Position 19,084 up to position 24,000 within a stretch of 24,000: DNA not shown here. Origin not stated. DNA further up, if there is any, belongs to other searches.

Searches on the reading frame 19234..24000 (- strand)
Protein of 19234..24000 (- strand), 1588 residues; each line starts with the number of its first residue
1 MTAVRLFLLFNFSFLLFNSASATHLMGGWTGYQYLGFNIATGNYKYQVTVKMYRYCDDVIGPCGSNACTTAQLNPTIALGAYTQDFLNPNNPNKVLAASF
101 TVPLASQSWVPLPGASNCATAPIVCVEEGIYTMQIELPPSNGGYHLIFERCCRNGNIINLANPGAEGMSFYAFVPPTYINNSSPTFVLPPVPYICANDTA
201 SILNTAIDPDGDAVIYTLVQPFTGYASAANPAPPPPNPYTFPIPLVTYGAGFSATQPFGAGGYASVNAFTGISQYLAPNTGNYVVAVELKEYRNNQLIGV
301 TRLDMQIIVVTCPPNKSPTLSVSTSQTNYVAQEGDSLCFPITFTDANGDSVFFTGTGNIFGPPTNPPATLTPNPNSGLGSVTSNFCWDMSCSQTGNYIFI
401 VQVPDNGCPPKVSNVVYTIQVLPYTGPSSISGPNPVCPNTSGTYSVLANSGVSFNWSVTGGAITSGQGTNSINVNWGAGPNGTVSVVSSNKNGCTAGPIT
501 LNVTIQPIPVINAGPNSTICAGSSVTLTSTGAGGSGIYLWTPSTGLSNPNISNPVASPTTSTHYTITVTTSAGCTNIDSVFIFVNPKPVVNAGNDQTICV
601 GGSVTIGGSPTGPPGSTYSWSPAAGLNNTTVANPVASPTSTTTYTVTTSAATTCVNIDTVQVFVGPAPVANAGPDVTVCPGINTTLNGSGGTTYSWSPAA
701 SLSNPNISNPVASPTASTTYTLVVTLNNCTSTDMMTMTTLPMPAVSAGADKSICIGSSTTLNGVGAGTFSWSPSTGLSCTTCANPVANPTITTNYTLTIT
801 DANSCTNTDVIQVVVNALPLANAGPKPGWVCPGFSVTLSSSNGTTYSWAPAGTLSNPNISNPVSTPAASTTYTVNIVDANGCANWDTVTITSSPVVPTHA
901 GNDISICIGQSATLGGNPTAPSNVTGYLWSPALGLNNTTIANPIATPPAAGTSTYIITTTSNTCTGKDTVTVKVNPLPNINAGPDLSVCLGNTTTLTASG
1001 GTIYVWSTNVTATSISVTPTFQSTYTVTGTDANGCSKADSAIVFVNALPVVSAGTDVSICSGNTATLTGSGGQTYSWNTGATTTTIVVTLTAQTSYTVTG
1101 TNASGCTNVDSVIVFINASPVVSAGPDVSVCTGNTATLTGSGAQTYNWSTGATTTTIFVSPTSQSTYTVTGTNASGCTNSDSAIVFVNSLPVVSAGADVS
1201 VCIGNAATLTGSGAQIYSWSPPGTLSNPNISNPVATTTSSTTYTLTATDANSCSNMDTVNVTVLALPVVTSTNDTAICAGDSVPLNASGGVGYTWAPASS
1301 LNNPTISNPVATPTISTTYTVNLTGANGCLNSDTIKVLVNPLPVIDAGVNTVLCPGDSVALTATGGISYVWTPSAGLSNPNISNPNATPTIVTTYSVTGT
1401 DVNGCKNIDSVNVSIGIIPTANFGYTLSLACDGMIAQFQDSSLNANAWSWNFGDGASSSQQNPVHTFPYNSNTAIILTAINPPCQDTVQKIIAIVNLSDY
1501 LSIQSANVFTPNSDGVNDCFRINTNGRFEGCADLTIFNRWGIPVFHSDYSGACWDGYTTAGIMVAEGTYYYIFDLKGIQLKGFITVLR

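Call 6: search_protein_families(library=pfam, proteins=[window:19234-24000:-], max_evalue=0.001)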
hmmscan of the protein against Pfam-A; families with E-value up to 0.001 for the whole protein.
window:19234-24000:- (1588 aa): 4 families
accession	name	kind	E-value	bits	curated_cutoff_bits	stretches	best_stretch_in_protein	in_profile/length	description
PF19081.6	Ig_7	-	1.7e-32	111.9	27.3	2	1267-1340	4-83/84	Ig-like domain CHU_C associated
PF13585.12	CHU_C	-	8.5e-19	67.9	27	1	1505-1585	3-85/86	CHU_C Type IX secretion signal domain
PF18911.6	PKD_4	-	5.3e-13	49.3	27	1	1433-1478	17-67/85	PKD domain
PF22352.2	K319L-like_PKD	-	8e-10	39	27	0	1195-1263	1-84/84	K319L-like, PKD domain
